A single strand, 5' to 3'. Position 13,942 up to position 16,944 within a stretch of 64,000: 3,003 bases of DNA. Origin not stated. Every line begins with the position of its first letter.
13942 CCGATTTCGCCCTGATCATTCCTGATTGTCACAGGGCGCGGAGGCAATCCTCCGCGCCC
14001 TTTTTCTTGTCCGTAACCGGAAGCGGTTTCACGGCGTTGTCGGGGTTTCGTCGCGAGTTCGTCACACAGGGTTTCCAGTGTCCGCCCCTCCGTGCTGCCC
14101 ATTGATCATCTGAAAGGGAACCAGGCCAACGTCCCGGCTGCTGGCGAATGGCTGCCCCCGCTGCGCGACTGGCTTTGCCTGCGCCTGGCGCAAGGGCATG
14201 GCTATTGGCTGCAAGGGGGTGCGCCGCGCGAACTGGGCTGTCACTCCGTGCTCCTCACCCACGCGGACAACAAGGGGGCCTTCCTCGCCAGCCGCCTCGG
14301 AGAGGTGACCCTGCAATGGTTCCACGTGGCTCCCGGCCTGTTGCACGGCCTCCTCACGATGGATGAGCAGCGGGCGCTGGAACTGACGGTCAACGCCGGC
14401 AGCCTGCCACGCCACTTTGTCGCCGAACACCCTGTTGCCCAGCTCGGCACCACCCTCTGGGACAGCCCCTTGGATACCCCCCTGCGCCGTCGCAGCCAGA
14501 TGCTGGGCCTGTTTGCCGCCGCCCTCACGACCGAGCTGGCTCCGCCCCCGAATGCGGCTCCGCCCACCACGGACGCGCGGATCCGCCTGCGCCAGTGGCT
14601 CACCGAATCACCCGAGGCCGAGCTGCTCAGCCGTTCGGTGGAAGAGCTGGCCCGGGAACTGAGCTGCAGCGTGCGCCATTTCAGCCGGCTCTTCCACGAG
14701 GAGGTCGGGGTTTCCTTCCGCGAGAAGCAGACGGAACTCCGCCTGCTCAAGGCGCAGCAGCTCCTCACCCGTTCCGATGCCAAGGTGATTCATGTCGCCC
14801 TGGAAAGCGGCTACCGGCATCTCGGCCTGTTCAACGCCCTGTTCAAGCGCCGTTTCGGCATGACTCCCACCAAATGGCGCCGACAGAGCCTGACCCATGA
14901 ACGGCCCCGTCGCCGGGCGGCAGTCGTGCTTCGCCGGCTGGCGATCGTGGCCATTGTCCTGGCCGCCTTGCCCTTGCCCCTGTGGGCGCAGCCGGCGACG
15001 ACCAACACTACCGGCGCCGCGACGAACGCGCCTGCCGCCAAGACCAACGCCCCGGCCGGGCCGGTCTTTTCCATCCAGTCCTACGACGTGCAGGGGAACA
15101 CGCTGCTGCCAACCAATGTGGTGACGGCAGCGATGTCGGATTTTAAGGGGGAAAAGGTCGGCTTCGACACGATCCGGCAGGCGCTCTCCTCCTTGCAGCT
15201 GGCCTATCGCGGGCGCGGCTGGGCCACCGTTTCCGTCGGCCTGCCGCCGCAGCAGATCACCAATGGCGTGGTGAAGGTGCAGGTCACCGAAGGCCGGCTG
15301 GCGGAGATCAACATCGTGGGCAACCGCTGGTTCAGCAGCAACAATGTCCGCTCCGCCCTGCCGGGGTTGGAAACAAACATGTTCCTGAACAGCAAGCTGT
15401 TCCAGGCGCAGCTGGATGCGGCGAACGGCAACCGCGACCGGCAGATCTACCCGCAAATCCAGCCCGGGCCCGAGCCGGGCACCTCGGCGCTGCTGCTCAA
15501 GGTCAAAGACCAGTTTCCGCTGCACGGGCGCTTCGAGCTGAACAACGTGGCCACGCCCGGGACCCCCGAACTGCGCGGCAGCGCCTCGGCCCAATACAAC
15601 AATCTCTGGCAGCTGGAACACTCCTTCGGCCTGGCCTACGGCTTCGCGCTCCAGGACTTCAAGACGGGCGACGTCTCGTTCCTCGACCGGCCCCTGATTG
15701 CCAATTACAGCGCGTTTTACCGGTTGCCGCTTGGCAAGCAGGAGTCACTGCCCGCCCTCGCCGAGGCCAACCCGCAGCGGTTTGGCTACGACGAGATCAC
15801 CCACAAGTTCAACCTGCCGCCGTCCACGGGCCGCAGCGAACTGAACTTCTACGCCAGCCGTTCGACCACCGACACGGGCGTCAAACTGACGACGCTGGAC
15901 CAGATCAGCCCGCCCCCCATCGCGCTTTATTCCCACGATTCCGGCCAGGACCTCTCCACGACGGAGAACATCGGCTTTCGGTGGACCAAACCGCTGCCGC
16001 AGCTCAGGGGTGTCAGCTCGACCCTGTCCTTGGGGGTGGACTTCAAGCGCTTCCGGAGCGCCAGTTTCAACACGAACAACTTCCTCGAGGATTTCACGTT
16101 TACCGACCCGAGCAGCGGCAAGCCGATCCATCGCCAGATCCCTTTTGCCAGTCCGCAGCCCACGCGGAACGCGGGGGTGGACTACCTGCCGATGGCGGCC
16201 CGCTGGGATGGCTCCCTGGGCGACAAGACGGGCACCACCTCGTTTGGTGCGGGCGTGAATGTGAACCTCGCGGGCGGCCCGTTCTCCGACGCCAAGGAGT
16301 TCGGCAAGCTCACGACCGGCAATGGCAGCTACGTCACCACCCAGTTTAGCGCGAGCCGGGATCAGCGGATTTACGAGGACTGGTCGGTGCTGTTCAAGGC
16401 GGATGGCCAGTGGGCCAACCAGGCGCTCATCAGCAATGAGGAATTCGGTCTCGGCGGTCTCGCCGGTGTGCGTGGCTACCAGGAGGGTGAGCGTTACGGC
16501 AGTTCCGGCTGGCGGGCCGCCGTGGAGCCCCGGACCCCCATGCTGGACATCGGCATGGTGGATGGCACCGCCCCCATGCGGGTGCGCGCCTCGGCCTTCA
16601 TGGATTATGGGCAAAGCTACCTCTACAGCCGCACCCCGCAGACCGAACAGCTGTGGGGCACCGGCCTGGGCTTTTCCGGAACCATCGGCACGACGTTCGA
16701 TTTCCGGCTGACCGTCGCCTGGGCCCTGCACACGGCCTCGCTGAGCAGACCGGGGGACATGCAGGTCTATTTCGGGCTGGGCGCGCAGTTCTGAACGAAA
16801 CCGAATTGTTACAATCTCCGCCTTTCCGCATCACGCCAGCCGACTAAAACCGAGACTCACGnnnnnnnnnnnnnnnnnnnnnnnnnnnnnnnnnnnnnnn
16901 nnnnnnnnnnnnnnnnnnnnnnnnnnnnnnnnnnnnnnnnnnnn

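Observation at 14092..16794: AraC-type transcription factor and a TpsB secretion pore share one uninterrupted 900-codon frame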

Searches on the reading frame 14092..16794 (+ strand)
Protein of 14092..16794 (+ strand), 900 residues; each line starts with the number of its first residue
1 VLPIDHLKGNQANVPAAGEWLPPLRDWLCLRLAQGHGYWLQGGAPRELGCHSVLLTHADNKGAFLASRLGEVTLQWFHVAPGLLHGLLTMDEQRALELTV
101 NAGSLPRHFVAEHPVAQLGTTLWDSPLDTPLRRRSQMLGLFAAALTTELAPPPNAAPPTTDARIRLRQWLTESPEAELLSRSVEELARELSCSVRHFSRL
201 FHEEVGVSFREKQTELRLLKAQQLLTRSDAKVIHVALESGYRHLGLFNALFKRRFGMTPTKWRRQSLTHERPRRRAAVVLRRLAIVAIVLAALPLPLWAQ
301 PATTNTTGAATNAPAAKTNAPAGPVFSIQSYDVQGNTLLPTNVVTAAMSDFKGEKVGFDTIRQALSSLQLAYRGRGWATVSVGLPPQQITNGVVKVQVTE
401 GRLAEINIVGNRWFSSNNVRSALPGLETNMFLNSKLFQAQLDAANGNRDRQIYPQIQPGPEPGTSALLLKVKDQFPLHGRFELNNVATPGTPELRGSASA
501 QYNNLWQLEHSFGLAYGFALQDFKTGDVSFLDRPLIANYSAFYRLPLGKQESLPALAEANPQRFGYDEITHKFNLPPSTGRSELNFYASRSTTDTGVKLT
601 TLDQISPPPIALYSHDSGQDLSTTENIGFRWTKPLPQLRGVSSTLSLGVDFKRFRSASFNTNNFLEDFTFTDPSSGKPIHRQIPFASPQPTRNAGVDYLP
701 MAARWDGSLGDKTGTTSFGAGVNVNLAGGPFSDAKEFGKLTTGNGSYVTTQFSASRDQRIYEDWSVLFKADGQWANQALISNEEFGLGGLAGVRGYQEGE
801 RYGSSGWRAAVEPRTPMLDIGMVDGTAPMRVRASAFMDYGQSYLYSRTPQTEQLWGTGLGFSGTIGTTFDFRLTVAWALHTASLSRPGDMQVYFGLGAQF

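Call 4: search_protein_families(library=pfam, proteins=[window:14092-16794:+], max_evalue=0.1)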
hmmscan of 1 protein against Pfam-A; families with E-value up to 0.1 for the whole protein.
window:14092-16794:+ (900 aa): 5 families
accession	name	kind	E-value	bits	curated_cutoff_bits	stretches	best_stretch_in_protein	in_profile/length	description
PF12833.13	HTH_18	-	8.1e-23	81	33.6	1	186-265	1-80/80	Helix-turn-helix domain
PF08479.16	POTRA_2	-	2.2e-16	59.9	24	1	326-401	1-76/76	POTRA domain, ShlB-type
PF03865.19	ShlB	-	1.8e-14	54.3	22.7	2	702-862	170-310/311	Haemolysin secretion/activation protein ShlB/FhaC/HecB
PF00165.29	HTH_AraC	-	2.3e-13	50.4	26.6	2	182-211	10-39/42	Bacterial regulatory helix-turn-helix proteins, AraC family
PF07244.20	POTRA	-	1.1e-05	26.4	21.3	1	328-401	3-79/79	Surface antigen variable number repeat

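Call 5: find_homologous_proteins(query=window:14092-16791:+)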
Query window:14092-16791:+ (900 aa): 545 proteins with E <= 0.001 among 8000 candidates; the best 120 are listed.
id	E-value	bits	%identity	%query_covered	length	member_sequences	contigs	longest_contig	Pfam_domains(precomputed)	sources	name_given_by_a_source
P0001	0.0e+0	1974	95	100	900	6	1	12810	PF08479.17,PF12833.14,PF03865.20,PF00165.30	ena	-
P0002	0.0e+0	1817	88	100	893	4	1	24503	PF08479.17,PF12833.14,PF03865.20,PF00165.30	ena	-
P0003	0.0e+0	1771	85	100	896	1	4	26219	PF08479.17,PF12833.14,PF03865.20,PF00165.30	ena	-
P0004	0.0e+0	1763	84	100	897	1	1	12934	PF08479.17,PF12833.14,PF03865.20,PF00165.30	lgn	-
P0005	0.0e+0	1511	74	99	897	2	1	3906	PF08479.17,PF12833.14,PF03865.20,PF00165.30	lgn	-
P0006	0.0e+0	1335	69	97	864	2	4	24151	PF08479.17,PF12833.14,PF03865.20,PF00165.30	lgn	-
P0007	0.0e+0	1262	62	100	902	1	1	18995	PF08479.17,PF12833.14,PF03865.20,PF00165.30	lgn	-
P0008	0.0e+0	1248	61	100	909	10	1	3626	PF08479.17,PF12833.14,PF07244.21,PF03865.20,PF00165.30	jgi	jgi:hemolysin activation/secretion protein/AraC-like DNA-binding protein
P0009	0.0e+0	1241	62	100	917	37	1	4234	PF08479.17,PF12833.14,PF07244.21,PF03865.20,PF00165.30,PF01103.30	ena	-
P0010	0.0e+0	1172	59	99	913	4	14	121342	PF08479.17,PF12833.14,PF07244.21,PF03865.20,PF00165.30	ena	-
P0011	0.0e+0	1172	59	100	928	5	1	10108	PF08479.17,PF12833.14,PF03865.20,PF00165.30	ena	-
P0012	0.0e+0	1163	59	100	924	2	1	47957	PF08479.17,PF12833.14,PF03865.20,PF00165.30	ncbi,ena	-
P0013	0.0e+0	1161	58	100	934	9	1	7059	PF08479.17,PF12833.14,PF07244.21,PF03865.20,PF00165.30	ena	-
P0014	0.0e+0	1158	59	100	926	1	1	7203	PF08479.17,PF12833.14,PF03865.20,PF00165.30,PF01103.30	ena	-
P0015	0.0e+0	1089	56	100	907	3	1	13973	PF08479.17,PF12833.14,PF07244.21,PF03865.20,PF00165.30,PF01103.30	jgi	jgi:hemolysin activation/secretion protein/AraC-like DNA-binding protein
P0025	3.7e-280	950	50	100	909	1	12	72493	PF08479.17,PF12833.14,PF03865.20,PF00165.30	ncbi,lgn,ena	-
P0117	7.1e-233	794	47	96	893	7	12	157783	PF08479.17,PF12833.14,PF03865.20,PF00165.30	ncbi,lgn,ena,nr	ncbi:MAG: helix-turn-helix domain-containing protein [Proteobacteria bacterium]|nr:helix-turn-helix 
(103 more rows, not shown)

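Call 15: find_related_loci(query=window:14092-16791:+, collection=genome_contigs, flank=8000)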
Query window:14092-16791:+ (900 aa) in genome_contigs; peptide patterns used: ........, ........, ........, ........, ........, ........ (x = any residue, [..] = any of these).
74 stretches matched a pattern; 28 encode a relative of the query (tblastn E <= 1e-3); 28 distinct loci.
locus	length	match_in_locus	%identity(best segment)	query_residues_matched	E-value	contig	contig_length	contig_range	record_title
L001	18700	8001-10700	94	1-900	0e+0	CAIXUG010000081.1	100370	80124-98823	MAG: uncultured Verrucomicrobia bacterium isolate YR3_bin-1454 genome assembly, contig: bin-1454:81/90, whole genome sho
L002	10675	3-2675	64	27-900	0e+0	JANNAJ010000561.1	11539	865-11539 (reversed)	MAG: Verrucomicrobiota bacterium isolate OTE_78_metabat_496 OTE_78_k141_1562305, whole genome shotgun sequence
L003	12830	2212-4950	63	5-900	0e+0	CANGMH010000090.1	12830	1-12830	MAG: Verrucomicrobia bacterium isolate Jr-7aug17-240 genome assembly, contig: Jr-7aug17-C8210, whole genome shotgun sequ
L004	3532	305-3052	59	5-900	0e+0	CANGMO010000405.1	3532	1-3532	MAG: Verrucomicrobia bacterium isolate Jr-28jun17-223 genome assembly, contig: Jr-28jun17-C42968, whole genome shotgun s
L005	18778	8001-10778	59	5-900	0e+0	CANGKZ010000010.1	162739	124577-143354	MAG: Verrucomicrobia bacterium isolate Jr-7aug17-174 genome assembly, contig: Jr-7aug17-C106, whole genome shotgun seque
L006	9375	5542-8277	52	1-900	0e+0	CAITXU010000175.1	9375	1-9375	MAG: uncultured Verrucomicrobia bacterium isolate Kiruna_bin-02725 genome assembly, contig: bin-02725:175/298, whole gen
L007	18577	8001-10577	47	37-900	0e+0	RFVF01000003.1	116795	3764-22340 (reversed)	MAG: Proteobacteria bacterium isolate WB5_2B_004 contig_100_2, whole genome shotgun sequence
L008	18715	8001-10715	43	1-900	0e+0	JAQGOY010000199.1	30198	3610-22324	MAG: Verrucomicrobiales bacterium isolate RYN_625 scaffold_2232432, whole genome shotgun sequence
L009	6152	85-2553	46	141-900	0e+0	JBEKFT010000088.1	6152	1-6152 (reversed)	MAG: Verrucomicrobiota bacterium isolate SPRUCE 236 SPRUCE_236_88, whole genome shotgun sequence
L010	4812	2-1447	64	444-900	0e+0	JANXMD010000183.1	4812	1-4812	MAG: Verrucomicrobia bacterium isolate 336R_concoct_69_sub 336R_k141_2088790, whole genome shotgun sequence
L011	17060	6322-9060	63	5-900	0e+0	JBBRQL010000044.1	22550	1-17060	MAG: Verrucomicrobiota bacterium isolate metawrap_la1_43 W_la1_43_k141_1832241L_22550_cov_12.0000, whole genome shotgun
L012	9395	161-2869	53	16-900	0e+0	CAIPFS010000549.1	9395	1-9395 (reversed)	MAG: uncultured Verrucomicrobia bacterium isolate Umea1_bin-3761 genome assembly, contig: bin-3761:549/731, whole genome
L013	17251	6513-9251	63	5-900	0e+0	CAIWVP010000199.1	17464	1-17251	MAG: uncultured Verrucomicrobia bacterium isolate Ja2_bin-1724 genome assembly, contig: bin-1724:199/211, whole genome s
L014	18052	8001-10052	47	326-900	2e-154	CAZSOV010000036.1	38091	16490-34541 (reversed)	MAG TPA_asm: uncultured Verrucomicrobiota bacterium isolate SRP302895_co1_382 genome assembly, contig: NODE_1906_length_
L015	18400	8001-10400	46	285-900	5e-153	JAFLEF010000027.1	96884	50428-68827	MAG: Verrucomicrobia bacterium isolate UWPOB_VERRUCO2 gnl_X_LHIKMICD_27, whole genome shotgun sequence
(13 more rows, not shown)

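Call 34: search_solved_structures(query=window:14092-16791:+, max_evalue=0.001)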
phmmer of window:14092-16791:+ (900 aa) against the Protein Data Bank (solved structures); distinct sequences matched with E-value up to 0.001: 13.
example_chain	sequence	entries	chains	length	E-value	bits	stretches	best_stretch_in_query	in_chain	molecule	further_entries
6wim_A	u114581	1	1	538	2e-13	52.6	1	310-528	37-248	Outer membrane transporter CdiB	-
6swi_A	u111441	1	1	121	6.9e-09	37.6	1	181-270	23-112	Two-component response regulator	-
4ql0_A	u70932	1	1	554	1.9e-07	32.8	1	303-549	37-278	Filamentous hemagglutinin transporter protein FhaC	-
4qky_A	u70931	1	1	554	8.2e-07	30.7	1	303-549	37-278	Filamentous hemagglutinin transporter protein FhaC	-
3njt_A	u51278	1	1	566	3.9e-06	28.4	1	303-549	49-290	Filamentous hemagglutinin transporter protein fhaC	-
3oio_A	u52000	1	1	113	6.1e-06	27.8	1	181-265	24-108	Transcriptional regulator (AraC-type DNA-binding domain-containing proteins)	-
3mkl_A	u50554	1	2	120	1.5e-05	26.5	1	185-270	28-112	HTH-type transcriptional regulator gadX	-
7r3w_A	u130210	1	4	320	0.00017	23.1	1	181-266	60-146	Putative bacterial regulatory helix-turn-helix protein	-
3lsg_A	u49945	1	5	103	0.00018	23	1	184-263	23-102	Two-component response regulator yesN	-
7bef_G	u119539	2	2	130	0.0002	22.8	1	182-266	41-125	Transcriptional activator RamA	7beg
3oou_A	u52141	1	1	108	0.00037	21.9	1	182-264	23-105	Lin2118 protein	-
2mhj_A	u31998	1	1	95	0.00042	21.7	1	322-401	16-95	TpsB4 protein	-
3w6v_A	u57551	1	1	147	0.00081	20.8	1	182-265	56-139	AdpA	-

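Call 35: predict_structure(alignment_id=A1)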
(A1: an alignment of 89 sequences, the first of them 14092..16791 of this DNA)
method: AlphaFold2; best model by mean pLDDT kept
length: 900 residues; sequences in the alignment: 89
mean_pLDDT: 87.7   pTM: 0.60
mean pLDDT of the five models: 87.7, 87.1, 86.0, 83.9, 82.0
residues with pLDDT >= 90: 596; 70-90: 223; 50-70: 29; < 50: 52
segments of 3 or more residues with pLDDT < 50: 270-281, 292-321, 554-561
pLDDT, mean of each block of 10 residues (from residue 1): 75 95 90 97 90 94 93 96 90 92 92 96 86 94 92 64 90 92 95 96 95 94 89 95 95 95 77 44 56 37 31 36 78 87 92 90 91 85 87 87 91 93 86 82 85 90 89 94 91 92 91 95 89 94 89 49 70 78 94 90 91 93 95 90 93 95 93 89 93 96 94 93 94 95 95 95 95 96 87 91 95 96 92 97 92 97 93 97 94 94
secondary structure, 60 per line:
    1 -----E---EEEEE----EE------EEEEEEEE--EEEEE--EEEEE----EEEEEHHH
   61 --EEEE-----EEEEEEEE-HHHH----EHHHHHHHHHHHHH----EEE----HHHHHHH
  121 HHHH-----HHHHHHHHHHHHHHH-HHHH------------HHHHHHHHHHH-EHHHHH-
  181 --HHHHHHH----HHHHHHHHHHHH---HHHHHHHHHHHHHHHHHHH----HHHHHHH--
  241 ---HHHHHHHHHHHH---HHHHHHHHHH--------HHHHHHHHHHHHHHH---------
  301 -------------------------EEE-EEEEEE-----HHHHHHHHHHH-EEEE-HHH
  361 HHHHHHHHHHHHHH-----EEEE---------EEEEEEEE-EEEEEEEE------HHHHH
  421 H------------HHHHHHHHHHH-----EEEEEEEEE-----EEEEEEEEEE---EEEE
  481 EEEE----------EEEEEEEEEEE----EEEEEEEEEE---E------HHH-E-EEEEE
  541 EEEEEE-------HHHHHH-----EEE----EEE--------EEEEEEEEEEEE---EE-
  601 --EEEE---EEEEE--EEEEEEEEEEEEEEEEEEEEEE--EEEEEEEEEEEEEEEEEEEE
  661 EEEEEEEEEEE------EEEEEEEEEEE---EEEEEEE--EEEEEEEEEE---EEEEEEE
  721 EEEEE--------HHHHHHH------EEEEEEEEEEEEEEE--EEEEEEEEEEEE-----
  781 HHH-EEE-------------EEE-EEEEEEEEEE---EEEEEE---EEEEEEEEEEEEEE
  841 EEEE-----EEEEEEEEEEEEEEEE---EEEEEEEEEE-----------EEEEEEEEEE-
elements in order (helices of 4 or more, strands of 3 or more residues): E10-14 E27-34 E37-41 E44-48 E53-57 E63-66 E72-79 H81-84 H90-102 E107-109 H114-124 H130-144 H146-149 H162-172 H175-179 H183-189 H194-205 H209-227 H232-238 H244-255 H259-268 H277-291 E326-328 E330-335 H341-351 E353-356 H358-374 E380-383 E393-400 E402-409 H416-421 H434-444 E450-458 E464-473 E477-484 E495-505 E510-519 E536-546 H554-559 E565-567 E572-574 E583-594 E603-606 E610-614 E617-638 E641-671 E678-688 E692-698 E701-710 E714-725 H734-740 E747-761 E764-775 E785-787 E801-803 E805-814 E818-823 E827-844 E850-865 E869-878 E890-899

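Call 59: search_protein_families(library=ncbifam, proteins=[window:14092-16791:+], max_evalue=0.01)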
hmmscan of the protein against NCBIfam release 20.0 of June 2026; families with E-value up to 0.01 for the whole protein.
window:14092-16791:+ (900 aa): 33 families (the best 25 are shown)
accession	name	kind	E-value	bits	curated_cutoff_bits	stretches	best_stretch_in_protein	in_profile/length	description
NF007860.0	PRK10572.1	equivalog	1.1e-11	44.2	208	1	156-267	177-286/292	arabinose operon transcriptional regulator AraC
NF010028.0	PRK13503.1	equivalog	2.7e-11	43.4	288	1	166-267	176-274/278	HTH-type transcriptional activator RhaS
NF049968.1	QhpR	equivalog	7.4e-11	41.7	250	1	127-263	155-284/284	AraC-like transcriptional regulator QhpR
NF006902.0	PRK09393.1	equivalog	1.8e-10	40.5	425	1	179-268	235-324/327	transcriptional regulator FtrA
NF010025.2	PRK13500.1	equivalog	2.8e-10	40.2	525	1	180-267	192-279/282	HTH-type transcriptional activator RhaR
NF047455.1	TF_Staph_AryK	equivalog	3.2e-10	38.9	850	1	182-270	175-263/759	transcriptional regulator AryK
NF047788.1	TransRegPocR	equivalog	9.3e-10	38.2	500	1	183-269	208-294/296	transcriptional regulator PocR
NF049932.1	TranspRegBtr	equivalog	4.1e-09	35.5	900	1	182-265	182-265/531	bacillibactin transport transcriptional regulator Btr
NF040475.1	chlor_reg_RclR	equivalog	1.5e-08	34.3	400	1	178-265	191-278/284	reactive chlorine-specific transcriptional regulator RclR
NF012144.2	ramA_TF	equivalog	2.2e-08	34.5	180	1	182-265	23-106/108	RamA family antibiotic efflux transcriptional regulator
NF007243.0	PRK09685.1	equivalog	7.3e-08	32.2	199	1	183-266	218-302/303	transcriptional regulator FeaR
NF010027.0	PRK13502.1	equivalog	1.3e-07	31.4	384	1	182-266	194-278/282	HTH-type transcriptional activator RhaR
NF010026.0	PRK13501.1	equivalog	1.8e-07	30.6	363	1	193-267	205-279/290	HTH-type transcriptional activator RhaR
NF058613.1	OMPAssmBamADein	equivalog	3e-07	28.8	1050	1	328-408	186-267/857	outer membrane protein assembly factor BamA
NF041686.2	ant_diox_reg_AndR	equivalog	3.1e-07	30.3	350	1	182-262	235-317/321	anthranilate 1,2-dioxygenase regulatory protein AndR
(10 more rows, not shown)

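Call 67: list_cluster_members(proteins=[P0001, P0012, P0117, P0025])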
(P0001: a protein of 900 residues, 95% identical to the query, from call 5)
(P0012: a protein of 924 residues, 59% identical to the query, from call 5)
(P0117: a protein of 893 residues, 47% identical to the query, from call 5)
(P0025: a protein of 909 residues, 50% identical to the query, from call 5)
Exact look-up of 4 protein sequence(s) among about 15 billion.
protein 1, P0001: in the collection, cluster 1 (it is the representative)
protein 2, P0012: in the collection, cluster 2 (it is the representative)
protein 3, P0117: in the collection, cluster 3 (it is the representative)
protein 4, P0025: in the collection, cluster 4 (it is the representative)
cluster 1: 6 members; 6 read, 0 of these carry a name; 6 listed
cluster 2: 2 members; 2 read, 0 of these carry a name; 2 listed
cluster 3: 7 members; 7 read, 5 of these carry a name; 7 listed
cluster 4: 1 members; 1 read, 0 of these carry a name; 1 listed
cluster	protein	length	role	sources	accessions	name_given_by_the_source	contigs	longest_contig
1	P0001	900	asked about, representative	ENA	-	-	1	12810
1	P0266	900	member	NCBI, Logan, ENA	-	-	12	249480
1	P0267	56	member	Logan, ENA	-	-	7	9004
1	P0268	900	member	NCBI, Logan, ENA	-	-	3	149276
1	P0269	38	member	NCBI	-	-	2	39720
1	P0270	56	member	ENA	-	-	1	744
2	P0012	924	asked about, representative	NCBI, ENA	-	-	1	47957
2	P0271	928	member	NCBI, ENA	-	-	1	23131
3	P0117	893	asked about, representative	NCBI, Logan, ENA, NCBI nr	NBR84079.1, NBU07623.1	MAG: helix-turn-helix domain-containing protein [Proteobacteria bacterium] | helix-turn-helix domain-containing protein [Verrucomicrobiota bacterium]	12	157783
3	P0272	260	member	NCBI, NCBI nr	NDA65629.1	MAG: AraC family transcriptional regulator, partial [Verrucomicrobia bacterium] | AraC family transcriptional regulator [Verrucomicrobiota bacterium]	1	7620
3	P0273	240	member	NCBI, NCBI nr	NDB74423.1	MAG: AraC family transcriptional regulator, partial [Verrucomicrobia bacterium] | AraC family transcriptional regulator [Verrucomicrobiota bacterium]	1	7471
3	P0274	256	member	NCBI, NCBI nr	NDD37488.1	MAG: AraC family transcriptional regulator, partial [Verrucomicrobia bacterium] | AraC family transcriptional regulator [Verrucomicrobiota bacterium]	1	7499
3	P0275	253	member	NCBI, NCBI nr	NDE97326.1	MAG: AraC family transcriptional regulator, partial [Verrucomicrobia bacterium] | AraC family transcriptional regulator [Verrucomicrobiota bacterium]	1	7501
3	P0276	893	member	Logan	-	-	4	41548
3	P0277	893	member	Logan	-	-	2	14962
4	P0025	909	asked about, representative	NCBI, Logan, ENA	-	-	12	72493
